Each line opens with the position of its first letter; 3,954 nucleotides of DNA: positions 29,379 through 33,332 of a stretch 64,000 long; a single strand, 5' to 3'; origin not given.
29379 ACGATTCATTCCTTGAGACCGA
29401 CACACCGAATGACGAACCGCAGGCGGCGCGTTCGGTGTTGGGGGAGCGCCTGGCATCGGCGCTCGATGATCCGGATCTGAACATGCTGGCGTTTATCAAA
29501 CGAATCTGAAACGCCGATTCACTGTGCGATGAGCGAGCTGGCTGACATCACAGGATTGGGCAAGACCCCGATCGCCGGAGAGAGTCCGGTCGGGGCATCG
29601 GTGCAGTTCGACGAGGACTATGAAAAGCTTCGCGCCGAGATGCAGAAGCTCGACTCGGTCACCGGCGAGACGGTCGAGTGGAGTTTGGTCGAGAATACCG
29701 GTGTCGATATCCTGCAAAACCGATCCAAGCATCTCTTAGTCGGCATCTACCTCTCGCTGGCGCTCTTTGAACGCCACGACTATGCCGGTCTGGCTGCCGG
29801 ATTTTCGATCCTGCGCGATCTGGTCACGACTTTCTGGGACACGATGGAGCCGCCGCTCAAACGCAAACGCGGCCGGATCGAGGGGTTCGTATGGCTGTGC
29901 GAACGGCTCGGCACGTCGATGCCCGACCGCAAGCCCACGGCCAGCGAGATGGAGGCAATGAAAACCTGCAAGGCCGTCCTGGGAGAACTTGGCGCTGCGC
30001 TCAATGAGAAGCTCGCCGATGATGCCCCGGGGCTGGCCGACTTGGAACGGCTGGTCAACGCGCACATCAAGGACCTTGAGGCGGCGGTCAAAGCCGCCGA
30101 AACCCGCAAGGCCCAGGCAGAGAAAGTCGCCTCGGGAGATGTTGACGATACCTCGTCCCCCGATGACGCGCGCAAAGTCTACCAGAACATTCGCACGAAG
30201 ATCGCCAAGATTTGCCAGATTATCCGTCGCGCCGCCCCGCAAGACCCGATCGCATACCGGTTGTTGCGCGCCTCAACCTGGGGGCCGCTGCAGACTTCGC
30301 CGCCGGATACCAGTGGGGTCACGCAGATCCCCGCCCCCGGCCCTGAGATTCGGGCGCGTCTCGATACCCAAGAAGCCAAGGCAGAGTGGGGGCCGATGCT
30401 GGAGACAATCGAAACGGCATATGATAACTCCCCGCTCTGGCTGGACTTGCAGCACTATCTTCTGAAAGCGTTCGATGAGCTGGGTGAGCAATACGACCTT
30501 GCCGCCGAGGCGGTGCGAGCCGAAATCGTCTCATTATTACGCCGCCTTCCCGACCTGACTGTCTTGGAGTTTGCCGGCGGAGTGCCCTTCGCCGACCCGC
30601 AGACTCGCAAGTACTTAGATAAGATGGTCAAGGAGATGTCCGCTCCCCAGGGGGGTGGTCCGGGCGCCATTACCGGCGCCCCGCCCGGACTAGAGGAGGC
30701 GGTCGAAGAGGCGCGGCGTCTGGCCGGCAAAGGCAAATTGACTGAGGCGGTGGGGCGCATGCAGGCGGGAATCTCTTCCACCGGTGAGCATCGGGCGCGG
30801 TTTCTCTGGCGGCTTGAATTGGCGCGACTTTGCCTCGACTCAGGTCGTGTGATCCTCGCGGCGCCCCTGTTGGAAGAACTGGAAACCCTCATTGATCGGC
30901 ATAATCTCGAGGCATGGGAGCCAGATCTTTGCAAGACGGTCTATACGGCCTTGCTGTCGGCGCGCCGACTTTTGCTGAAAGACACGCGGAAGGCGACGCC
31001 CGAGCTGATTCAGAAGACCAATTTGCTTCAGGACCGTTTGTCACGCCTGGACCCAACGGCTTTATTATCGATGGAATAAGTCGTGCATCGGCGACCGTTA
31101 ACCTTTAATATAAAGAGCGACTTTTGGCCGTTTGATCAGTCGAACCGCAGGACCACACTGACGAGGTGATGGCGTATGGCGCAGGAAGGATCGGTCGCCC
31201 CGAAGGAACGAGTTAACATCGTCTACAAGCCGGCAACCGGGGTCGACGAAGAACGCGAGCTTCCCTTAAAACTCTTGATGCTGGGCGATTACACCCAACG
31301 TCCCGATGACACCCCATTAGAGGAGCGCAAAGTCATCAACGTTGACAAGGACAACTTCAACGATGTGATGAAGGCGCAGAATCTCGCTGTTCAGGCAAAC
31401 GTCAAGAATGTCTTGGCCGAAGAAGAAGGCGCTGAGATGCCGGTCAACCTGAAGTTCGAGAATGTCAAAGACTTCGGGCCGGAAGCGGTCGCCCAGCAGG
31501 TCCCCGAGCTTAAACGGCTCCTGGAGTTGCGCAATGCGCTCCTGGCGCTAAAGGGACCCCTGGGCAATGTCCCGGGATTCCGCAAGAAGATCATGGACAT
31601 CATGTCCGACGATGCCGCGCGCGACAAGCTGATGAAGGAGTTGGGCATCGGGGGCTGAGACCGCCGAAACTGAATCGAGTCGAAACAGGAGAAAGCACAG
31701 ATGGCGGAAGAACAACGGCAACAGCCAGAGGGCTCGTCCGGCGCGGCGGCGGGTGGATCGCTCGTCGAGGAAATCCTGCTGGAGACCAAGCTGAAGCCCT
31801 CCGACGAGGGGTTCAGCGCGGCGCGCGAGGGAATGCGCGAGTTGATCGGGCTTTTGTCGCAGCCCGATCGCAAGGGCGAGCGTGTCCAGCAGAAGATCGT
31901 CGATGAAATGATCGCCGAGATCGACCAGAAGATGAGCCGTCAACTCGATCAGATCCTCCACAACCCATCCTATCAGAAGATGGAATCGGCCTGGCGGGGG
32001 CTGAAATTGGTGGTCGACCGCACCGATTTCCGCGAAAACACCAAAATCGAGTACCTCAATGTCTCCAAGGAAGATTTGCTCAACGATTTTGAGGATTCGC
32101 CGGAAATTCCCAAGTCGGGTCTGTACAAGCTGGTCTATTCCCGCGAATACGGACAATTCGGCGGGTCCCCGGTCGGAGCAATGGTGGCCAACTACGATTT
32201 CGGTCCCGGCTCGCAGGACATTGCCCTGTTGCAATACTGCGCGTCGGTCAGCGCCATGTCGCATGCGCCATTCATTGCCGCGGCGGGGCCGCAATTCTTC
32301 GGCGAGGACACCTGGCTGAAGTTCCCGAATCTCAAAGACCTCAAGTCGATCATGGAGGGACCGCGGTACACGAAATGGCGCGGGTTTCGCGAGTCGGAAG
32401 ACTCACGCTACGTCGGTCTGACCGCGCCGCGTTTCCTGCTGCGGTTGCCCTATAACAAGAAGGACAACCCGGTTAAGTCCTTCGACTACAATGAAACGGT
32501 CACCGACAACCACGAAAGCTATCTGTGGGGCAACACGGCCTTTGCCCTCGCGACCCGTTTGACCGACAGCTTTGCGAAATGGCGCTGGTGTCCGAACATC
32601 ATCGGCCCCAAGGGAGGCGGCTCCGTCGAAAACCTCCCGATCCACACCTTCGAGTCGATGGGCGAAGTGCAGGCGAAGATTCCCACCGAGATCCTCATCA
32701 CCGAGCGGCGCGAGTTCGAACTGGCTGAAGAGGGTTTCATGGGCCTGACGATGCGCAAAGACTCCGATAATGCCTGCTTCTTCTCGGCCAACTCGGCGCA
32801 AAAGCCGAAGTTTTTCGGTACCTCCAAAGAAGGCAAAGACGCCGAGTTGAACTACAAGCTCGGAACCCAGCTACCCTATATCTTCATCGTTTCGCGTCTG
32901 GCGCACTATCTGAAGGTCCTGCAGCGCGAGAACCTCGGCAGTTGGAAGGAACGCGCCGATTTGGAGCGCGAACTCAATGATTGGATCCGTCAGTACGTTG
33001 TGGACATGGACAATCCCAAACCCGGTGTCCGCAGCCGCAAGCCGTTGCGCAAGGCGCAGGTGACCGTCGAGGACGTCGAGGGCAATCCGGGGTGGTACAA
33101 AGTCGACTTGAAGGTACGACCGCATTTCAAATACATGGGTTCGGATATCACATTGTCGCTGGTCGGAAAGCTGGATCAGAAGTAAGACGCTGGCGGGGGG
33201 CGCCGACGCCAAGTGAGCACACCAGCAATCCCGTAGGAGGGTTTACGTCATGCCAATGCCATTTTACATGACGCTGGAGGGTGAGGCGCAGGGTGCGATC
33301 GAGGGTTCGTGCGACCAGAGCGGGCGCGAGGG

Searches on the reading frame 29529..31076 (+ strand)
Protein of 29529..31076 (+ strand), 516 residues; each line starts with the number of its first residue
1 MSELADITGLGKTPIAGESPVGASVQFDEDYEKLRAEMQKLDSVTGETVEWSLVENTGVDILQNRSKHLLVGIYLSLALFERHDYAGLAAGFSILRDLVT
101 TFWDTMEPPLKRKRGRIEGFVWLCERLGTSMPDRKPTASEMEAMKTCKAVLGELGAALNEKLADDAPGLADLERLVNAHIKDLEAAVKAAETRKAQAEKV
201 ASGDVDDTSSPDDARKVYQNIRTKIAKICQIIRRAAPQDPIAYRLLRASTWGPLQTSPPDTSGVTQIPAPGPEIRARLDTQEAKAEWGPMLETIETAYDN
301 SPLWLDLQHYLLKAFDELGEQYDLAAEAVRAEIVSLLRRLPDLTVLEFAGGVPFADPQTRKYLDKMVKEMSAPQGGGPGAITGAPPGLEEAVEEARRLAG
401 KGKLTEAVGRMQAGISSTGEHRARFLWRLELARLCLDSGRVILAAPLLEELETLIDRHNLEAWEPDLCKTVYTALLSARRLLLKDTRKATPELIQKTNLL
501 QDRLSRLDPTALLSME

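Call 17: search_protein_families(library=pfam, proteins=[window:29529-31076:+], max_evalue=0.001)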
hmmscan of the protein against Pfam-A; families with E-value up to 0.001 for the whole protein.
window:29529-31076:+ (516 aa): 2 families
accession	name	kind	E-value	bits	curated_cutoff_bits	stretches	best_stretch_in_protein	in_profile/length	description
PF16989.10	T6SS_VasJ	-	5.8e-60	203.4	26.2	1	219-474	5-254/255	Type VI secretion, EvfE, EvfF, ImpA, BimE, VC_A0119, VasJ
PF06812.17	ImpA_N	-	7.3e-23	81.4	26.9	1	13-124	2-118/119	ImpA, N-terminal, type VI secretion system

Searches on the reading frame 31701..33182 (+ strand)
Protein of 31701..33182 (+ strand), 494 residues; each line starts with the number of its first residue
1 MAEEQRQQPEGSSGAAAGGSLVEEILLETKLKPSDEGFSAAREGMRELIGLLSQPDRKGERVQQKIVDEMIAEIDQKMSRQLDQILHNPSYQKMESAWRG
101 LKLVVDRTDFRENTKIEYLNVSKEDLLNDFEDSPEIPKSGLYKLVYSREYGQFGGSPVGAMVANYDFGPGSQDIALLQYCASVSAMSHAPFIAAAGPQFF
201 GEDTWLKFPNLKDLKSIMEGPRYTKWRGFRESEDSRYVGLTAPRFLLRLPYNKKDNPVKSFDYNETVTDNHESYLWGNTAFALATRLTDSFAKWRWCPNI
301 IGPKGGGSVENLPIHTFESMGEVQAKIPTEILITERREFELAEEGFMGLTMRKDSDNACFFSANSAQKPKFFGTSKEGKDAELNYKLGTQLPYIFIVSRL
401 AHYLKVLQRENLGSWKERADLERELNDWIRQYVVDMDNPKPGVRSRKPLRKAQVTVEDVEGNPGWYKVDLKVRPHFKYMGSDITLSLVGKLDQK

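Call 17: search_protein_families(library=pfam, proteins=[window:31701-33182:+], max_evalue=0.001)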
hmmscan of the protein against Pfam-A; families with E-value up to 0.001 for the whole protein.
window:31701-33182:+ (494 aa): 2 families
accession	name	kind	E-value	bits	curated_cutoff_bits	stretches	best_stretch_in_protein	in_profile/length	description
PF05943.17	VipB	-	1.5e-130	435.1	27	1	68-367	1-301/301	EvpB/VC_A0108, tail sheath N-terminal domain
PF18945.5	VipB_2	-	1.1e-45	154.8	27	1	381-491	2-112/112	EvpB/VC_A0108, tail sheath gpW/gp25-like domain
